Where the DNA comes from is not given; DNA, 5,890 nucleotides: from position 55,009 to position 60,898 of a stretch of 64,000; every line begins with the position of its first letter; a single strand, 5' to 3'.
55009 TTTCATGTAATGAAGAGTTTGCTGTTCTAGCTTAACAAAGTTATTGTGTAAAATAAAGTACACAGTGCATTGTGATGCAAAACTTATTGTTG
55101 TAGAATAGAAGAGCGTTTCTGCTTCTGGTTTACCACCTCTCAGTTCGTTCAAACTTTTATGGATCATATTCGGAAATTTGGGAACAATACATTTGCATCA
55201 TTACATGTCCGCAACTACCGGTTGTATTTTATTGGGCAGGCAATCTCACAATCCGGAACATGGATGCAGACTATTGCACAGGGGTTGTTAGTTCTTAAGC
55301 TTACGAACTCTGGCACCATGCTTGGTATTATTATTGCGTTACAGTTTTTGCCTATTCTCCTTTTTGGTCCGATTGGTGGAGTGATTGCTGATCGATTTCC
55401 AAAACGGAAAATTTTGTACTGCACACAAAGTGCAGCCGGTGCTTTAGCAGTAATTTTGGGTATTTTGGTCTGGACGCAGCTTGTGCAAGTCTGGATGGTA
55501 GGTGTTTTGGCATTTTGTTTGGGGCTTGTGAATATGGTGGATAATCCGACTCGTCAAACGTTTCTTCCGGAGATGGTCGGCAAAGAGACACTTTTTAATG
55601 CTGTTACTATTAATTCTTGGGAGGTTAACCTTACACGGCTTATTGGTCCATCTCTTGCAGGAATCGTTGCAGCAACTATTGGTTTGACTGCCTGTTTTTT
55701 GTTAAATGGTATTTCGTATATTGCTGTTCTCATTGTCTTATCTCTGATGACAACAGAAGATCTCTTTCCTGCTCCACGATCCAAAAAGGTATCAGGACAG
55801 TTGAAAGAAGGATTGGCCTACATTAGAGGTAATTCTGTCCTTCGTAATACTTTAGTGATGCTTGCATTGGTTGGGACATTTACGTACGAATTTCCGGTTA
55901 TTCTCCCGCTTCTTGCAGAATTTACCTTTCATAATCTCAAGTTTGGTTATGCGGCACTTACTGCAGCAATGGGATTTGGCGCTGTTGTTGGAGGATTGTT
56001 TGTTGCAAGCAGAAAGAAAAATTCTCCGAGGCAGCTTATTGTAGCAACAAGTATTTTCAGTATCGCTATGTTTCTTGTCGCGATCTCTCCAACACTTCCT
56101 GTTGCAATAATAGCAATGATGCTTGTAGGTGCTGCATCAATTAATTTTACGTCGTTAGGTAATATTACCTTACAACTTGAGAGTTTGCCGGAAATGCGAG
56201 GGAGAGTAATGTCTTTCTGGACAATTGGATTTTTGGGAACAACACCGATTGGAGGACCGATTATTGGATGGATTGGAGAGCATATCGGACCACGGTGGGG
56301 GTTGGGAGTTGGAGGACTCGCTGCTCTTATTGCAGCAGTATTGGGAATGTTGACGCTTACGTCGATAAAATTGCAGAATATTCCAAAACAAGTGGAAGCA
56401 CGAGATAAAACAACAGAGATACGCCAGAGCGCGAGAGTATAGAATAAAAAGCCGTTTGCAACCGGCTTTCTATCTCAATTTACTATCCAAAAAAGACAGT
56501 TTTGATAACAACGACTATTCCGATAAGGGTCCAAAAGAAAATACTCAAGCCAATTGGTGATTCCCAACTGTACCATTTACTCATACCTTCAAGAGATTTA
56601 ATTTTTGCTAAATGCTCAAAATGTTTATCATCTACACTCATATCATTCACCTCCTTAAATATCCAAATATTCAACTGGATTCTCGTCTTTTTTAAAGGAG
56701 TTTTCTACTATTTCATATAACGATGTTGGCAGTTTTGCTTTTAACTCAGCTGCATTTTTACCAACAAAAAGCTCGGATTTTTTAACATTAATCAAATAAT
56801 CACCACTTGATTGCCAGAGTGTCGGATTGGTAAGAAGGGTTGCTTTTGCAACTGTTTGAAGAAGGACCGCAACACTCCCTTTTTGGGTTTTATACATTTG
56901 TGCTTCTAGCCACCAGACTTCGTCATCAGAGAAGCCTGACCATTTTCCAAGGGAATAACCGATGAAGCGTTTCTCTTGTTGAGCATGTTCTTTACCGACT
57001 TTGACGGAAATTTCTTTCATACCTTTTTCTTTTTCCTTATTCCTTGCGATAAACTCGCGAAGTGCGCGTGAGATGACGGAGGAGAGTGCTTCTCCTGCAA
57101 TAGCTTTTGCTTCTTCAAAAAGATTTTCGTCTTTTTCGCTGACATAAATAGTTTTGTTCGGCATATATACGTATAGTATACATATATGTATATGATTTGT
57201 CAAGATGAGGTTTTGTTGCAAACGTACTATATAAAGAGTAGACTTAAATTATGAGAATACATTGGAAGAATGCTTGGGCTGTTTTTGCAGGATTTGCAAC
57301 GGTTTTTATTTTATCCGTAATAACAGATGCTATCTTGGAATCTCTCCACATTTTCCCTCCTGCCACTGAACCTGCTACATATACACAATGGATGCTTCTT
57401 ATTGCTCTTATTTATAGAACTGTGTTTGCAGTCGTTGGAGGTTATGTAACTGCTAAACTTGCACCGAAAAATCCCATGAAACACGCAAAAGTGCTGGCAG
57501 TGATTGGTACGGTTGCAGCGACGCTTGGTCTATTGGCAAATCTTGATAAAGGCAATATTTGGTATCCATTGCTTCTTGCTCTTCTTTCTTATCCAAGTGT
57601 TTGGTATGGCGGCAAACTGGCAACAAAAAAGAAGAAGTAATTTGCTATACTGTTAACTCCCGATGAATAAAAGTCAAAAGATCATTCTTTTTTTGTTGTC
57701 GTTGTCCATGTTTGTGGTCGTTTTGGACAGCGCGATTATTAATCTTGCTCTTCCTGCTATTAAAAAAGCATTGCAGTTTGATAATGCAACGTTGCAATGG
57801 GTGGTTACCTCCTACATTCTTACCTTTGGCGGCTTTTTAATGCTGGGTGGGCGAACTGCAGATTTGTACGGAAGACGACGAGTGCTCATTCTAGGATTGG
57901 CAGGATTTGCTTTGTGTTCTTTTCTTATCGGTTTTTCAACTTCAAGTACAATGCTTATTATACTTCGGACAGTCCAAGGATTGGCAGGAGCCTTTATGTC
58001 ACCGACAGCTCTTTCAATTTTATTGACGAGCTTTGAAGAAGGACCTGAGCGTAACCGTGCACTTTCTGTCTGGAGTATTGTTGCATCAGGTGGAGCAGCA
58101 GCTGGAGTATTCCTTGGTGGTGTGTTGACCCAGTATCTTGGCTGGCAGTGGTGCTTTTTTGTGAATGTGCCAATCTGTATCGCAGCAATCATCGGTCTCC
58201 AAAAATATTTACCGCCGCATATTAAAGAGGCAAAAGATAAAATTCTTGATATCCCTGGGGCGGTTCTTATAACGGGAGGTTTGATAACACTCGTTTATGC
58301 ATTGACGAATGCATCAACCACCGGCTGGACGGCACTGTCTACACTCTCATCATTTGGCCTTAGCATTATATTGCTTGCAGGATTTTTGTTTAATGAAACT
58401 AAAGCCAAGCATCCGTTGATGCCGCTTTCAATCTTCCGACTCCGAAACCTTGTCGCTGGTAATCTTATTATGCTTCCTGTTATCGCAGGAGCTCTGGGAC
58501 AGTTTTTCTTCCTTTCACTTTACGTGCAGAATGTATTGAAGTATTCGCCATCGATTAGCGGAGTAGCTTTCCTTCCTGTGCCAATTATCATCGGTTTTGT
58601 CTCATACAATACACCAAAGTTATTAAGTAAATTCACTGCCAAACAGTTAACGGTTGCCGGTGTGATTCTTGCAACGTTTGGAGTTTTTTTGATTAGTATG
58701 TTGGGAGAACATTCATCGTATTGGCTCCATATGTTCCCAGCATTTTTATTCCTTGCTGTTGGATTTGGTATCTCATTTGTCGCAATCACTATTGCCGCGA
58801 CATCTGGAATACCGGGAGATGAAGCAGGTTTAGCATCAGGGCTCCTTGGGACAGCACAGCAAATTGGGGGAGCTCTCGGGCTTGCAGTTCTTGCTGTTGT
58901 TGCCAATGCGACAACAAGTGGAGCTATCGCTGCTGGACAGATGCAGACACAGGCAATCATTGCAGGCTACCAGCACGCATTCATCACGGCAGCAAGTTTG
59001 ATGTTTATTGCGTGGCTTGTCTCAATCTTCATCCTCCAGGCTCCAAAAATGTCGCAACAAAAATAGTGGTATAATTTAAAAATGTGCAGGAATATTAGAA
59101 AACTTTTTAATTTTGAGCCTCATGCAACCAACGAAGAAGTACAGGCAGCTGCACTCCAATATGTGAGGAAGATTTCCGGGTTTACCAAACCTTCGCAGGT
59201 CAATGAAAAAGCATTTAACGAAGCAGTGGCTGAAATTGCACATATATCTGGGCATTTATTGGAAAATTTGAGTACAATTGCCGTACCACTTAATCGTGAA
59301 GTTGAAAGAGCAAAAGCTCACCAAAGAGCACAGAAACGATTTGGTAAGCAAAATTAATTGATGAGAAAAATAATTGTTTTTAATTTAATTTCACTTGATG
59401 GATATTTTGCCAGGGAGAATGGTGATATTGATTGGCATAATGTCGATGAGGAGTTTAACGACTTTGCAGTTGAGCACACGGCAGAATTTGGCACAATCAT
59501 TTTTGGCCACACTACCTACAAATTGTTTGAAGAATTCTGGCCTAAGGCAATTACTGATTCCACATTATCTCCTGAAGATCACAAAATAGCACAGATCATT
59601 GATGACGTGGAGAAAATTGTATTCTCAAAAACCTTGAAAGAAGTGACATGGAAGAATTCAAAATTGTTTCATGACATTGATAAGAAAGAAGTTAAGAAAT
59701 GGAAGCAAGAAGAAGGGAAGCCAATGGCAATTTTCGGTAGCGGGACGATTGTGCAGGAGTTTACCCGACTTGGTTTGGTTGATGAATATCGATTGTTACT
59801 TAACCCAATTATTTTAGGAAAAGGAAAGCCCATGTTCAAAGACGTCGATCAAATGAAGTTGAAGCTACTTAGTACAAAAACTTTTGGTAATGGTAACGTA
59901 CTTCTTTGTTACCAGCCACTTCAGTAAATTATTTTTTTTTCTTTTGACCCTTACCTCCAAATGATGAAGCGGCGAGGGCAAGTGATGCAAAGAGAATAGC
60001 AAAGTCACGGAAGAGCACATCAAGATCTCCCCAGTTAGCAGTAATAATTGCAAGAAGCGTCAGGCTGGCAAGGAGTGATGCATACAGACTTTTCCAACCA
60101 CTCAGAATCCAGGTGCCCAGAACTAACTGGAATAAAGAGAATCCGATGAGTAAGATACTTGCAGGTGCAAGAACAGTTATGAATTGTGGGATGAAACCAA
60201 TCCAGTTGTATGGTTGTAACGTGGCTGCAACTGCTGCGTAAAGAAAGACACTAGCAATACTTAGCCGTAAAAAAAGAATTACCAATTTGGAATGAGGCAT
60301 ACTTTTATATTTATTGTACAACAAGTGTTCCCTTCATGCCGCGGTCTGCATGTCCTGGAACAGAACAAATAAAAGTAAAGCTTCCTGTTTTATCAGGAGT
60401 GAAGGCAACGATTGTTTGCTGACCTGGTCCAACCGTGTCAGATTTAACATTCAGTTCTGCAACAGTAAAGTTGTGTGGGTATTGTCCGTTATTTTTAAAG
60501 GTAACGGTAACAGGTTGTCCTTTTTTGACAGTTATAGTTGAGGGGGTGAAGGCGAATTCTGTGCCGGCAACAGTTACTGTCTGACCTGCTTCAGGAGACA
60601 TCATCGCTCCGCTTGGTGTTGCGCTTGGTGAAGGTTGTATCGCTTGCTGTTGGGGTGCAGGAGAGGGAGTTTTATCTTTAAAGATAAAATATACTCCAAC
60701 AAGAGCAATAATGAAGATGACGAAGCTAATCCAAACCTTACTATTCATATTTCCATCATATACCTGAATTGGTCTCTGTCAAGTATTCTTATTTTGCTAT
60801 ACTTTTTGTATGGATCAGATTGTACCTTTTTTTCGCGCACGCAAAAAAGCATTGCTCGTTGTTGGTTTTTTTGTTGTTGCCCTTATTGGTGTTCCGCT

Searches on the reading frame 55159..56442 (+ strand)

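Call 11: search_protein_families(library=pfam, proteins=[window:55159-56442:+], max_evalue=0.00001)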
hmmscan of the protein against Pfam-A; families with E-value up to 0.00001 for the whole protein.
window:55159-56442:+ (427 aa): 2 families
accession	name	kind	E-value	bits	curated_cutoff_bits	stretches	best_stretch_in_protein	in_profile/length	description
PF05977.19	MFS_3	-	8.8e-56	189.8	27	1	11-398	3-392/524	Transmembrane secretion effector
PF07690.21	MFS_1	-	2.1e-31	109.6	33.4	2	24-332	2-312/347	Major Facilitator Superfamily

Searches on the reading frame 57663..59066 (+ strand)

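Call 11: search_protein_families(library=pfam, proteins=[window:57663-59066:+], max_evalue=0.00001)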
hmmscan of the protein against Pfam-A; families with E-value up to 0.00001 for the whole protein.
window:57663-59066:+ (467 aa): 1 family
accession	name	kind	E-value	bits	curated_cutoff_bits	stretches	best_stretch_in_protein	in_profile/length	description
PF07690.21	MFS_1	-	8.2e-54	183.2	33.4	1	12-406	1-346/347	Major Facilitator Superfamily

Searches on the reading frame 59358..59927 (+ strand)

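Call 11: search_protein_families(library=pfam, proteins=[window:59358-59927:+], max_evalue=0.00001)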
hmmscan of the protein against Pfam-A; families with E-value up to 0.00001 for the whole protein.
window:59358-59927:+ (189 aa): 1 family
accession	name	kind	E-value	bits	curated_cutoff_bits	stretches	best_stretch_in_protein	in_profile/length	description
PF01872.23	RibD_C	-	6.2e-24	85.3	24.1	1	3-182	1-197/197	RibD C-terminal domain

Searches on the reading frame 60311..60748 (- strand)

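Call 63: search_protein_families(library=pfam, proteins=[window:60311-60748:-], max_evalue=0.01)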
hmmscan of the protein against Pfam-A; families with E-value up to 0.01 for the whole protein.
window:60311-60748:- (145 aa): 5 families
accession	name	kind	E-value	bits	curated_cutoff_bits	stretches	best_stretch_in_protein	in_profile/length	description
PF13473.12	Cupredoxin_1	-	9.8e-18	64.5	27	1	52-144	17-104/104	Cupredoxin-like domain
PF00127.26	Copper-bind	-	2.8e-13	50.5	21.2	1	58-145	5-99/99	Copper binding proteins, plastocyanin/azurin family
PF07731.20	Cu-oxidase_2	-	1.9e-09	37.8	20.4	1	105-144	94-133/137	Multicopper oxidase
PF06525.17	SoxE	-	7e-06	26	21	1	100-144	94-138/149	Sulfocyanin (SoxE) domain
PF07732.21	Cu-oxidase_3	-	0.00047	20.6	21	1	51-144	8-114/119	Multicopper oxidase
